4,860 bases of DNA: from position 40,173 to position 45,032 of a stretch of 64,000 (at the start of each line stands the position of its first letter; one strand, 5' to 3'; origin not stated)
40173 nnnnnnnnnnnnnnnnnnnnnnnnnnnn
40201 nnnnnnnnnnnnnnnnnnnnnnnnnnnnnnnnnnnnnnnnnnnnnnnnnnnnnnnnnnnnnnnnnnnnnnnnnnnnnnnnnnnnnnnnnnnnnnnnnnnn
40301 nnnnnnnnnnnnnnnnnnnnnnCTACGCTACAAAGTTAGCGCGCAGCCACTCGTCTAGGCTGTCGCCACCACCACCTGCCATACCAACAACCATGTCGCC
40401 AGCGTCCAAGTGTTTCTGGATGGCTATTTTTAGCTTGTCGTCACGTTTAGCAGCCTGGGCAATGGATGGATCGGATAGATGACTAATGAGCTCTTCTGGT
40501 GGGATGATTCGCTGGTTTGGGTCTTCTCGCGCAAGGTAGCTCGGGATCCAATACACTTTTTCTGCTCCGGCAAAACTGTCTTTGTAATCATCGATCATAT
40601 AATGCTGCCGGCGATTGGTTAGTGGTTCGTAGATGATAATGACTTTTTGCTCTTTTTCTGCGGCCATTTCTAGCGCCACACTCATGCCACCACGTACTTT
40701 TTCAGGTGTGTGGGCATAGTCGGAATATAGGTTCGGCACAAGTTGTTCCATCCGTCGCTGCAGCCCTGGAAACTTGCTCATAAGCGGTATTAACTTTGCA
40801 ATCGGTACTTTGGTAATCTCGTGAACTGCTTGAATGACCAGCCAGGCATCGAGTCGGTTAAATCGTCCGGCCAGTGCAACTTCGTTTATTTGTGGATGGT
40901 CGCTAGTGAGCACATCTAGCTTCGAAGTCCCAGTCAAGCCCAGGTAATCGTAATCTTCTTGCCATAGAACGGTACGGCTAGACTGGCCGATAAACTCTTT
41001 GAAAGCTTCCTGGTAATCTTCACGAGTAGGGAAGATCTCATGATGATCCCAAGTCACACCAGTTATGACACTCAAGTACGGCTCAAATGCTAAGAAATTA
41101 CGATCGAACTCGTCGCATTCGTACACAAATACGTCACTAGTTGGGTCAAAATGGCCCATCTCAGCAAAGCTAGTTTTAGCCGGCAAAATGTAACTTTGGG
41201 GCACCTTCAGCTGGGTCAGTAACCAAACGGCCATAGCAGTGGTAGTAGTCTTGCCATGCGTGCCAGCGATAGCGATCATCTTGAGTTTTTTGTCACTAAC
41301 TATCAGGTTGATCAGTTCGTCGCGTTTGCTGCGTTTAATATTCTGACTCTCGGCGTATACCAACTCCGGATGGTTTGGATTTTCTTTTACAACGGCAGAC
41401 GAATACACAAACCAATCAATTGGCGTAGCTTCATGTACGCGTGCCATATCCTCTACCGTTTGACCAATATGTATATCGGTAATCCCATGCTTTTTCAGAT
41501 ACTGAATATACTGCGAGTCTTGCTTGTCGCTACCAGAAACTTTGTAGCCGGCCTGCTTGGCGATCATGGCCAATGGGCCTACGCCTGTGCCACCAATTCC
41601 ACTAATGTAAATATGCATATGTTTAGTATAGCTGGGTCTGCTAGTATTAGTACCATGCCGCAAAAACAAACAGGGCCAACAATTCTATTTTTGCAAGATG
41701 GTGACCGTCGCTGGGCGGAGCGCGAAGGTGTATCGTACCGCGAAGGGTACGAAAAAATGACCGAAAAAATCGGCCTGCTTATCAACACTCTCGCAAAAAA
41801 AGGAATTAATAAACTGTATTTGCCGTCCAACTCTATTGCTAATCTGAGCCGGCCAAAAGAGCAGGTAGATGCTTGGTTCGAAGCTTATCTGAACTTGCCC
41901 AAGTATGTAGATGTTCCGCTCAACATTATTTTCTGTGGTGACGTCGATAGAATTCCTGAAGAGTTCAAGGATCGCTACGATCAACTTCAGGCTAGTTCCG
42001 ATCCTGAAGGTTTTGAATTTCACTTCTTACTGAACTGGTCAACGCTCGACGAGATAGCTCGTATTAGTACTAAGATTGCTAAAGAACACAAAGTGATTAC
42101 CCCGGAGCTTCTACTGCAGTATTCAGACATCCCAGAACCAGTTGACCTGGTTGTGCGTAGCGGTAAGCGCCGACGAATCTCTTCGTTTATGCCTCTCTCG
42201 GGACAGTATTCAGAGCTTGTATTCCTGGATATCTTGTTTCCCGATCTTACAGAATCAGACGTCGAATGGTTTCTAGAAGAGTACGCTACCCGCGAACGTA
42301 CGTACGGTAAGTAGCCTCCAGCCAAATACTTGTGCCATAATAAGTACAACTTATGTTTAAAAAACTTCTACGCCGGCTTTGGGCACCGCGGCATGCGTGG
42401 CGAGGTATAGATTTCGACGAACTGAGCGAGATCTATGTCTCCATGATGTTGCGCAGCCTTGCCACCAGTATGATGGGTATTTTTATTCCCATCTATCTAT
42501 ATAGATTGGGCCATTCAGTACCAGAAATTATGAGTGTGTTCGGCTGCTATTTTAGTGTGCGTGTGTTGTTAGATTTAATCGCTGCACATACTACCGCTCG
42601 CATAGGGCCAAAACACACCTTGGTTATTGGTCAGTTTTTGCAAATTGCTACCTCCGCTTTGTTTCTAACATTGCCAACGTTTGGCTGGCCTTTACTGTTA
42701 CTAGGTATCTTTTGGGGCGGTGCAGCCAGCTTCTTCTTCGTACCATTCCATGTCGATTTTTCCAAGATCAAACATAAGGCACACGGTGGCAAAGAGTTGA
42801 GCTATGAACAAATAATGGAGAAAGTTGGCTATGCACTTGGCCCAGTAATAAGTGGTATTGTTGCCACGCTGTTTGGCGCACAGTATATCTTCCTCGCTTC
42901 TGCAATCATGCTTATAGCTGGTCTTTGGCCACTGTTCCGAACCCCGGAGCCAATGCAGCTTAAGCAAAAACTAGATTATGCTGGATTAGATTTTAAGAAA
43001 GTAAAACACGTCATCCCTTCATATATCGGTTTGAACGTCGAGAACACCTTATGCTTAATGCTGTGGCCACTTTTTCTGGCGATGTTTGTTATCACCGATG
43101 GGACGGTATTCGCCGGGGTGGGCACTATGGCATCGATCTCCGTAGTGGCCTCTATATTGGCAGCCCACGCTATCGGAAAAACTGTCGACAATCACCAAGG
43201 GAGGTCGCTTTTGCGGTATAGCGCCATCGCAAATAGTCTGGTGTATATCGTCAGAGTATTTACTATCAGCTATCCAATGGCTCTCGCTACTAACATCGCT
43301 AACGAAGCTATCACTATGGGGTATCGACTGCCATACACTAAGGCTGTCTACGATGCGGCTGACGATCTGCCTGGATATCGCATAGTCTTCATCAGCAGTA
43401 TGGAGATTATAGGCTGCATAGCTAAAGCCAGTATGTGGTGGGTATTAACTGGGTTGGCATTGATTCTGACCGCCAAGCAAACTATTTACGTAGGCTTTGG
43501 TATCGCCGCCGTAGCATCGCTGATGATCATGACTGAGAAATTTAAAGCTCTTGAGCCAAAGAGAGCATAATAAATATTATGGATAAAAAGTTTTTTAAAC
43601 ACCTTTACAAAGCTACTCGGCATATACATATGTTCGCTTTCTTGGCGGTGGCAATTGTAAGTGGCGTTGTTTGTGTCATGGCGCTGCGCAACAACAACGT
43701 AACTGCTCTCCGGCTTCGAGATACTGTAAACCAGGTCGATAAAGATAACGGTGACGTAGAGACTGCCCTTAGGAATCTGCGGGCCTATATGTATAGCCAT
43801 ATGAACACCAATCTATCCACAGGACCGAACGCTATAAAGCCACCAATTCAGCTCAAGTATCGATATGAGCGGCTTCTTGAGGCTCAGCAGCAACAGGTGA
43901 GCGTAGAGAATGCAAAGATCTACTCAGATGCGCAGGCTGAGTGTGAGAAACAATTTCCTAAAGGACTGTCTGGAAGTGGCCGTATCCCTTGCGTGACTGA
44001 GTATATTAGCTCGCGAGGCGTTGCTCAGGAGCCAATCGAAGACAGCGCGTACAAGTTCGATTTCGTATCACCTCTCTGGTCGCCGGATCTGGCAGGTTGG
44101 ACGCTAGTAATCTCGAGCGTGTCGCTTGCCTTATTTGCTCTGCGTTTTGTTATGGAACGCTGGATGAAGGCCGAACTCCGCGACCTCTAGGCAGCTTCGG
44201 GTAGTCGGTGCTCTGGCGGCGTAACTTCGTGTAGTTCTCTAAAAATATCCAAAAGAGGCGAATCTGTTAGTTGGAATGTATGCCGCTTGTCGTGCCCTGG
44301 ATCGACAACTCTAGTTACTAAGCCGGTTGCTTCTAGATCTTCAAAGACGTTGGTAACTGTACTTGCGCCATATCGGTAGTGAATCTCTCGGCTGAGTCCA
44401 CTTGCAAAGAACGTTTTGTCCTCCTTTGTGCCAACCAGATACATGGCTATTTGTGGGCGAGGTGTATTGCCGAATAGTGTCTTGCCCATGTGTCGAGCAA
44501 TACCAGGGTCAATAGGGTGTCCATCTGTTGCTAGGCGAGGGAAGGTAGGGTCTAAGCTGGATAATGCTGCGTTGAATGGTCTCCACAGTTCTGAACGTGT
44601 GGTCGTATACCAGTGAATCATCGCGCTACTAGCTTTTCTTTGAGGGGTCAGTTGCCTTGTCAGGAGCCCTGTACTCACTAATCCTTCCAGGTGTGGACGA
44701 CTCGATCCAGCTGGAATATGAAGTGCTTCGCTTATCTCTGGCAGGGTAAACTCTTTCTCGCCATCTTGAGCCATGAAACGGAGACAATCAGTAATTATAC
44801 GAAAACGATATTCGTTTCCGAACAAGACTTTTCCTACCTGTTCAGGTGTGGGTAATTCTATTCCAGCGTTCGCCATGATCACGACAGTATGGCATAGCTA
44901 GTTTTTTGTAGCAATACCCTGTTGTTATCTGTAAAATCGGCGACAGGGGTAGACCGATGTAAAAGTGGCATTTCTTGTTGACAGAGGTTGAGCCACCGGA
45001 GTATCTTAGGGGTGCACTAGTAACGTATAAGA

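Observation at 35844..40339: Self-contained three-gene operon ending in a large SF2 helicase: candidate undescribed helicase-based system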

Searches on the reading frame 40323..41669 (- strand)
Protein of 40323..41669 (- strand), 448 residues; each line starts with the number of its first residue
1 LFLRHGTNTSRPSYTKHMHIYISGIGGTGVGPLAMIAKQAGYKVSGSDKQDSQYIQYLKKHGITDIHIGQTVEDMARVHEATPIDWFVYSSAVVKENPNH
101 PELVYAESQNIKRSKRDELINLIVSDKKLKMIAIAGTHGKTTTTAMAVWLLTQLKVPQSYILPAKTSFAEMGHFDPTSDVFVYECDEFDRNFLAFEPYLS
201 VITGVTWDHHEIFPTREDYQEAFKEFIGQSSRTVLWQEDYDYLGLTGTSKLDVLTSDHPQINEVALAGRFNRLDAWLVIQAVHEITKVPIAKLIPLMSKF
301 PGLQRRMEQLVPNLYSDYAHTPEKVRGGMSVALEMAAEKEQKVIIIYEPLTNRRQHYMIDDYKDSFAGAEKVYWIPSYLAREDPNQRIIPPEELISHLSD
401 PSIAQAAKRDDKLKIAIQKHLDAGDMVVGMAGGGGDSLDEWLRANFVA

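Call 4: search_protein_families(library=pfam, proteins=[window:40323-41669:-], max_evalue=1)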
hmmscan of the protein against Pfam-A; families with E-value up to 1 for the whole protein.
window:40323-41669:- (448 aa): 3 families
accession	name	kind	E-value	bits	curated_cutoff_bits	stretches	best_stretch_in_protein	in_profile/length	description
PF01225.30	Mur_ligase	-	1.8e-14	54.3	21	1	19-126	1-93/95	Mur ligase family, catalytic domain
PF08245.18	Mur_ligase_M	-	7.7e-09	36.2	24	1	134-241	1-130/200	Mur ligase middle domain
PF02875.26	Mur_ligase_C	-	1.5e-06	29.5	28.4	1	306-430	2-124/127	Mur ligase, glutamate ligase domain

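Call 35: find_related_loci(query=A4, collection=metagenome_contigs, flank=10000)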
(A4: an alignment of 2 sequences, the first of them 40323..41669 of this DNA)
Query A4 (448 aa) in metagenome_contigs; peptide patterns used: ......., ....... (x = any residue, [..] = any of these).
600 stretches matched a pattern (row limit reached: there are more); 443 encode a relative of the query (tblastn E <= 1e-3); the best 80 are kept; 80 distinct loci.
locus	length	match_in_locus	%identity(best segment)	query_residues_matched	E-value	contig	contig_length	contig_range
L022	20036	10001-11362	76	4-448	0e+0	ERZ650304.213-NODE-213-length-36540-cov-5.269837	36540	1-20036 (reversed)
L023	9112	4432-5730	70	16-448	0e+0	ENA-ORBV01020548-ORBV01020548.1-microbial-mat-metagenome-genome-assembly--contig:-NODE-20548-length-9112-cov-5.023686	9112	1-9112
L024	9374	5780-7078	69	15-447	0e+0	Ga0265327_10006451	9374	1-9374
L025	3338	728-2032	69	11-448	0e+0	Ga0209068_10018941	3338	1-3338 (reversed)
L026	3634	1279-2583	69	11-448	0e+0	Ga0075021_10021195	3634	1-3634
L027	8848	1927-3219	68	15-446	0e+0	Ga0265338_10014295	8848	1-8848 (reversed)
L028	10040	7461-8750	68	18-446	0e+0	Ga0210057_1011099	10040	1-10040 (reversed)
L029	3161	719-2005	69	18-446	0e+0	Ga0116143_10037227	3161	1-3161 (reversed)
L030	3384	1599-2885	68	16-446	0e+0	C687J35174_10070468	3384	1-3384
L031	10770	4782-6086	67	15-446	0e+0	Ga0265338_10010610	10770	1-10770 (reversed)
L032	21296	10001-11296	67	16-447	0e+0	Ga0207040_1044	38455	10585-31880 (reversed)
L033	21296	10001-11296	70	15-446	0e+0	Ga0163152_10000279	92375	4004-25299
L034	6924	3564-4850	67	18-446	0e+0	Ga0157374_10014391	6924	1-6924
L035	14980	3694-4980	66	18-446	0e+0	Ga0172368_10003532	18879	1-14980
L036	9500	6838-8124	66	18-446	0e+0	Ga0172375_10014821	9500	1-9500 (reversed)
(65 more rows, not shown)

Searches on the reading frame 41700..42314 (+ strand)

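Call 42: search_protein_families(library=pfam, proteins=[window:41700-42314:+], max_evalue=0.01)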
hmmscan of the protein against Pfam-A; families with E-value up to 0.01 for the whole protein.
window:41700-42314:+ (204 aa): 1 family
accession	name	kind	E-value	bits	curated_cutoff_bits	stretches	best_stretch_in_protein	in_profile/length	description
PF01255.24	Prenyltransf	-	5.3e-31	108.3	27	1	1-203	4-219/219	Putative undecaprenyl diphosphate synthase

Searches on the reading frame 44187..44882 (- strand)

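Call 79: search_protein_families(library=pfam, proteins=[window:44187-44882:-], max_evalue=0.001)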
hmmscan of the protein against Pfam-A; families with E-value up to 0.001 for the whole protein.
window:44187-44882:- (231 aa): 2 families
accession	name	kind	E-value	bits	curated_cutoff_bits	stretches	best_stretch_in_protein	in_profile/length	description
PF12802.13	MarR_2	-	1.5e-06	28.7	27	0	173-200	34-60/61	MarR family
PF12840.13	HTH_20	-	0.00028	21.3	27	0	22-76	2-50/51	Helix-turn-helix domain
